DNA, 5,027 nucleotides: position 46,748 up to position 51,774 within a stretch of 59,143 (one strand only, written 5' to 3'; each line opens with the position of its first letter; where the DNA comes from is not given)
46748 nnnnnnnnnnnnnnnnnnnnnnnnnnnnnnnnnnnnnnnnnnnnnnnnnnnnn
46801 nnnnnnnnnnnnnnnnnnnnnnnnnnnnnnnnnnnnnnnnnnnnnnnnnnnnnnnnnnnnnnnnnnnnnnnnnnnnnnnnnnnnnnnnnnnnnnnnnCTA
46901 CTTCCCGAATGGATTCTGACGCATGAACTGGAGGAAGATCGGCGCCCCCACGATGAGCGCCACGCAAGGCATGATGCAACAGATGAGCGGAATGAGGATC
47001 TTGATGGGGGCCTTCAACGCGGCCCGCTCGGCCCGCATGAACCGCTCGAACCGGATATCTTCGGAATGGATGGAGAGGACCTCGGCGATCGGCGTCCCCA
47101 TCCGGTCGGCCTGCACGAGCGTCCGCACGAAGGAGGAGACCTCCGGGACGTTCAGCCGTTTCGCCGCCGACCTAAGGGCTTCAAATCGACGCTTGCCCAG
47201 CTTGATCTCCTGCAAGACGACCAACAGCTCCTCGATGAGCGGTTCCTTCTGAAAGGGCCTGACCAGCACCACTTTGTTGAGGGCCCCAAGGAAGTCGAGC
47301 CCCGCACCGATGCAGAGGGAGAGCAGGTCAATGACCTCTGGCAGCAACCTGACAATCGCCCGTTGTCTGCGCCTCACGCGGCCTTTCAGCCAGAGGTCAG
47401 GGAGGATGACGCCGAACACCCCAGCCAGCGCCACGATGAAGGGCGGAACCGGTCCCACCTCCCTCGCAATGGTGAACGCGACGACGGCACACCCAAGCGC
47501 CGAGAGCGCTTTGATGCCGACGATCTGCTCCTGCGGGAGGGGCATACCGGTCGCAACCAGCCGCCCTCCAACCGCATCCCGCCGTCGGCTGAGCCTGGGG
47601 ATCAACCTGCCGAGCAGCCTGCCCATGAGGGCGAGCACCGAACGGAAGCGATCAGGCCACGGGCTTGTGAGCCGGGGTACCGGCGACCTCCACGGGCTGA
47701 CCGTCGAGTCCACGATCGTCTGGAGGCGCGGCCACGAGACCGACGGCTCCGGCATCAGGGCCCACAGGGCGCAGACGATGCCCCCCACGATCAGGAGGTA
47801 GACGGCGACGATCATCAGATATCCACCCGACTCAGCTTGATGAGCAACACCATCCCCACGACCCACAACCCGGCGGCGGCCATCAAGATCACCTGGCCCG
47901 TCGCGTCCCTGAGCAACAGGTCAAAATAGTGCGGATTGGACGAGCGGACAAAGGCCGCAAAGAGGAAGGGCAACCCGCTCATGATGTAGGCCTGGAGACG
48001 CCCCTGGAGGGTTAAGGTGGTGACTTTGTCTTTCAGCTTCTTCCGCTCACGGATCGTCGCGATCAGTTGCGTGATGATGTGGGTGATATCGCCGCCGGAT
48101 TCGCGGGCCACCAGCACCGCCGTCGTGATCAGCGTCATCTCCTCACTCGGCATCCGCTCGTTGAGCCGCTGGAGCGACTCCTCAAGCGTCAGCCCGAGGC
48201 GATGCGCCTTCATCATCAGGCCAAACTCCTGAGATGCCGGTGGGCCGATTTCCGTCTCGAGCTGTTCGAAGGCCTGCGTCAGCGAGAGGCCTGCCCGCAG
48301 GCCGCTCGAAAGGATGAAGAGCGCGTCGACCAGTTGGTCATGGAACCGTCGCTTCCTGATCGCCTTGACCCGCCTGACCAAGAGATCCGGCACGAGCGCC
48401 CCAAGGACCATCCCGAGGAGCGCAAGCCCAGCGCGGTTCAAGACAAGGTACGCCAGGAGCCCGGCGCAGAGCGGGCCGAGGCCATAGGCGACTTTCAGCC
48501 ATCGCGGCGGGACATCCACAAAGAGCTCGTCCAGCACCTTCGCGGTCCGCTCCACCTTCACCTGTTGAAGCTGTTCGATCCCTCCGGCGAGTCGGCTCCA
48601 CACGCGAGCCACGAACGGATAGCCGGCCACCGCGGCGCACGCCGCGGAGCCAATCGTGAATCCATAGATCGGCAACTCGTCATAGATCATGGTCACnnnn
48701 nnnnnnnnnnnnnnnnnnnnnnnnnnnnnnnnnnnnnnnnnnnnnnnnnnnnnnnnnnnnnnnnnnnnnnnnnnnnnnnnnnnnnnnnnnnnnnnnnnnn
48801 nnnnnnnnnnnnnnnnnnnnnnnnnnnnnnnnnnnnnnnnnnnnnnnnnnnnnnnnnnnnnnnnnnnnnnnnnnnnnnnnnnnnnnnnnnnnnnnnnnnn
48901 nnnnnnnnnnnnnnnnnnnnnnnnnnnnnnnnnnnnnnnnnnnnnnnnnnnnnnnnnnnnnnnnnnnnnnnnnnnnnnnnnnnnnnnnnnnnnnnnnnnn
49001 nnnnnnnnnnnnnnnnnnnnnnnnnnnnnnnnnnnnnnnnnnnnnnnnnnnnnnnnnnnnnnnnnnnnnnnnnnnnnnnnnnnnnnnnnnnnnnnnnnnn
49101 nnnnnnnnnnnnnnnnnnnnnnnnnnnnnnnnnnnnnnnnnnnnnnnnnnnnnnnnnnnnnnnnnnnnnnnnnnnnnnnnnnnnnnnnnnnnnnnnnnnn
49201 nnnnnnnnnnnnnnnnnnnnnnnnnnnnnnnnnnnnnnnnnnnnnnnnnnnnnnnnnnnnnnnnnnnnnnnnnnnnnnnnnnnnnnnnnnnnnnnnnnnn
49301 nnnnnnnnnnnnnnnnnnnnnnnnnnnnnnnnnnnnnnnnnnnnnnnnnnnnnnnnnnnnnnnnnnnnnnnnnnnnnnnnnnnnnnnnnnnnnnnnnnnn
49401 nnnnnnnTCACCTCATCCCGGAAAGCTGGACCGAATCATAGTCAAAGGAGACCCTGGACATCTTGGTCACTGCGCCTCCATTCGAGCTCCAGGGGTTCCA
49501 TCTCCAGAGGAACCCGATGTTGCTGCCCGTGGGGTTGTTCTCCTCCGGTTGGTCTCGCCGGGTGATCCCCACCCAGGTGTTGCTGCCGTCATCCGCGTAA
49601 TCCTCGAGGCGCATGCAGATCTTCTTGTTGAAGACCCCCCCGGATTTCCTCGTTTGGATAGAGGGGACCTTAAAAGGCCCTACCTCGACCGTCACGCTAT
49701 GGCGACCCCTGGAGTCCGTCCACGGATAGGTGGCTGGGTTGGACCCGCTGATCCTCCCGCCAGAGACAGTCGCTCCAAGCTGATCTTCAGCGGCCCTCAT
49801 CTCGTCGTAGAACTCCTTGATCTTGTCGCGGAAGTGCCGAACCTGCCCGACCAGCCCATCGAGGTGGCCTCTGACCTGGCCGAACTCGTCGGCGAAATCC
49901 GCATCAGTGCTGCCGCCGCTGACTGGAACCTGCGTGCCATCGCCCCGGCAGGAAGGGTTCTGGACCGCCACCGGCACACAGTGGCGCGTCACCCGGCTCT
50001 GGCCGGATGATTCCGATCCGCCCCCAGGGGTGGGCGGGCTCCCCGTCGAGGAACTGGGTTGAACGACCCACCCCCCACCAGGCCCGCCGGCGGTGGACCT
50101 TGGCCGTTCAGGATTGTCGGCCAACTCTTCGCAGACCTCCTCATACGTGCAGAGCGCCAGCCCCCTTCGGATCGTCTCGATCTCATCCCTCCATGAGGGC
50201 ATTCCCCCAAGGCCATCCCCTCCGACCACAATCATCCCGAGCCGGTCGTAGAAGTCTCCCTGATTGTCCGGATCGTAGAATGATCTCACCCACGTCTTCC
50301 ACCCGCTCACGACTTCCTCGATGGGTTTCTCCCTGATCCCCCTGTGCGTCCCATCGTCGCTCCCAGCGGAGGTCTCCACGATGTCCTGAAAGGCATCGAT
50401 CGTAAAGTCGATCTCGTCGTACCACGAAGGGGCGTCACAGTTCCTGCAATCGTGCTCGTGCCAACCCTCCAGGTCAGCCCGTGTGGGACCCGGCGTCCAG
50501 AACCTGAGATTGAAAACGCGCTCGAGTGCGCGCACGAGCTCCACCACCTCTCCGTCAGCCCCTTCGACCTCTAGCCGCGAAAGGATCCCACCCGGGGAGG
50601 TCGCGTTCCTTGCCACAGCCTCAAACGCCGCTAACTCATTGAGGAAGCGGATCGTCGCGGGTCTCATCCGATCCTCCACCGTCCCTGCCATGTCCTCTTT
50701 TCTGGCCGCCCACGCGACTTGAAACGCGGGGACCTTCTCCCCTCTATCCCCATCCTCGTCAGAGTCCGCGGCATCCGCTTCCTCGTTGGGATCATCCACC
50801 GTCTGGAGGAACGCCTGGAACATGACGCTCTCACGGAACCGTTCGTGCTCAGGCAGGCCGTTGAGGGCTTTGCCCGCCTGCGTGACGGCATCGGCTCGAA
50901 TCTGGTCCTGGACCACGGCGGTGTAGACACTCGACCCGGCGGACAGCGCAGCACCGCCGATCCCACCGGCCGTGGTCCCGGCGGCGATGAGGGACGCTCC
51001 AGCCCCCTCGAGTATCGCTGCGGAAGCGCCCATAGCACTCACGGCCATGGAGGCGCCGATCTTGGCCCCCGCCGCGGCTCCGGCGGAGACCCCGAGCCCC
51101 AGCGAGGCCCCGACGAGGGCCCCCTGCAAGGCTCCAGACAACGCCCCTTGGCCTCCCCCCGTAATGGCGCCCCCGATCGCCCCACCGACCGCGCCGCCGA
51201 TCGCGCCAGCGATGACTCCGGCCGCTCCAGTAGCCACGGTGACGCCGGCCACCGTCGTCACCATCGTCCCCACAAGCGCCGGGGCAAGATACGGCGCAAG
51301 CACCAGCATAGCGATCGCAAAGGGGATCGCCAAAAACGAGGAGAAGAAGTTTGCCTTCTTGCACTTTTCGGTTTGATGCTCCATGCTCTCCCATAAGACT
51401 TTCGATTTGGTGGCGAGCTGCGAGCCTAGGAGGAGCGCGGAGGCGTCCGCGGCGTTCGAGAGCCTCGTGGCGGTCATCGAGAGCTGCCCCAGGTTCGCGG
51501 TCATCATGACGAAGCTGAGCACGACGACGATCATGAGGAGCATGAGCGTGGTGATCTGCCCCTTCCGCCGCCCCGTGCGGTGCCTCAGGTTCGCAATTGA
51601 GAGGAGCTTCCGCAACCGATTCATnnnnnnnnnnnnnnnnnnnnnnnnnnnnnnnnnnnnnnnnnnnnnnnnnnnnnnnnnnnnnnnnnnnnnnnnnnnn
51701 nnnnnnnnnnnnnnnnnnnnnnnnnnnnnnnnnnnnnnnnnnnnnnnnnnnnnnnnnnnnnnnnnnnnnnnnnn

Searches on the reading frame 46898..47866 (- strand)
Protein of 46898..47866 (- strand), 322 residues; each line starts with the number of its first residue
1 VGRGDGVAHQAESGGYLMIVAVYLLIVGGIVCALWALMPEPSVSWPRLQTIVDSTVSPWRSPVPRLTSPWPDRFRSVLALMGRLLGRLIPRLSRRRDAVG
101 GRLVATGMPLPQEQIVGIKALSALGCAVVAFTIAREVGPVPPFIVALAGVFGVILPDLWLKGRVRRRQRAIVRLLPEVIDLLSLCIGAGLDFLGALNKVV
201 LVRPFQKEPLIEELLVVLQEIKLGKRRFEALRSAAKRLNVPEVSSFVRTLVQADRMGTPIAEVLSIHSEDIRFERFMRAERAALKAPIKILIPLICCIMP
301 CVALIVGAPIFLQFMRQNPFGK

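Call 51: search_protein_families(library=pfam, proteins=[window:46898-47866:-], max_evalue=0.001)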
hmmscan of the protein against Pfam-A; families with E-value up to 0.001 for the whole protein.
window:46898-47866:- (322 aa): 1 family
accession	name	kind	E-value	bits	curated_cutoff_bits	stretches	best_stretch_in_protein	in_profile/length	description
PF00482.28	T2SSF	-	4e-14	53.1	25.2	1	179-306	2-123/125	Type II secretion system (T2SS), protein F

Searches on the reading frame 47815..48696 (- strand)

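Call 51: search_protein_families(library=pfam, proteins=[window:47815-48696:-], max_evalue=0.001)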
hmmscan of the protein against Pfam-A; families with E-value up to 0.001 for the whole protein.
window:47815-48696:- (293 aa): 1 family
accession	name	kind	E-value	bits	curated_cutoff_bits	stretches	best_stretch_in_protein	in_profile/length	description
PF00482.28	T2SSF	-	7.8e-17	61.9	25.2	1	128-250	4-123/125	Type II secretion system (T2SS), protein F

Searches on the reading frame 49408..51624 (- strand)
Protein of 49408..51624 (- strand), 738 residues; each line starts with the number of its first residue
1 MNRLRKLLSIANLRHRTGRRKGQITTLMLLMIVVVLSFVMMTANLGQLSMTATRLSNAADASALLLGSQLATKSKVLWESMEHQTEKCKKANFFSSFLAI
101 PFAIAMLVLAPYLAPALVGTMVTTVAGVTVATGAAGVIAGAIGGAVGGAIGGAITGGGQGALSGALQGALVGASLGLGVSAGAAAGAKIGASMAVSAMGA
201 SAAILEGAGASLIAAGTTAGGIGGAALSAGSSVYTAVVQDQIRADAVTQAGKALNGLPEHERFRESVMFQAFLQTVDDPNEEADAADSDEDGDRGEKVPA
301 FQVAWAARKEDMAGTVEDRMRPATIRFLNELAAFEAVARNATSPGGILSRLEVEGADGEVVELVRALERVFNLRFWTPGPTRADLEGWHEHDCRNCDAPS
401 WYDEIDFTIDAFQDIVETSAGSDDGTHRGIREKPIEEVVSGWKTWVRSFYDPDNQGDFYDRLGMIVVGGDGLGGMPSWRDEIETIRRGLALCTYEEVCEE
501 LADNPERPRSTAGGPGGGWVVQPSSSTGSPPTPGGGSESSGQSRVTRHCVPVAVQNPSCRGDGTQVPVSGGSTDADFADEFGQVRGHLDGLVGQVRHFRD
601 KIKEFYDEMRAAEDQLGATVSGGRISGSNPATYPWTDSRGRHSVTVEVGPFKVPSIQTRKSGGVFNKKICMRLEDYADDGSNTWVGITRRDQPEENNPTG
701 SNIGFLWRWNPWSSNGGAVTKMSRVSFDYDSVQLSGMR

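Call 15: find_encoding_contigs(protein=window:49408-51624:-, flank=10000, max_places=4)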
Protein window:49408-51624:- (738 aa): 4 contigs read that carry it; 3 places shown.
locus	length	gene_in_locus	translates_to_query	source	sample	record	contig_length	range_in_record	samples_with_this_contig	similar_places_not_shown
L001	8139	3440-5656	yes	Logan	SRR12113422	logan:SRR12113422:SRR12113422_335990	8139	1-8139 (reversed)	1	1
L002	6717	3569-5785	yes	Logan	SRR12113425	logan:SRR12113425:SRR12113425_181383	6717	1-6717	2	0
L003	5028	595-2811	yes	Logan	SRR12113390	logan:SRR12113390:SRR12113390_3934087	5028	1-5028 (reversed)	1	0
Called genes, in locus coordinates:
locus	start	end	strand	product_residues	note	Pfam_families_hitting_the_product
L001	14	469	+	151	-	-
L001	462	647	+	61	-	-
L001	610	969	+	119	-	-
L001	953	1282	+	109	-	-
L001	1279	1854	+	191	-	-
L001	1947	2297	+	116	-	-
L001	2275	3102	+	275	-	-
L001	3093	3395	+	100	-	-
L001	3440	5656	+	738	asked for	PF13400:Tad (weak)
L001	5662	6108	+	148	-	-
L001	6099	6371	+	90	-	-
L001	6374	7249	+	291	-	PF00482:T2SSF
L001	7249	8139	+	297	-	?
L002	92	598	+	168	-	-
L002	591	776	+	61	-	-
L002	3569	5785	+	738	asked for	PF13400:Tad (weak)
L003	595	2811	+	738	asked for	PF13400:Tad (weak)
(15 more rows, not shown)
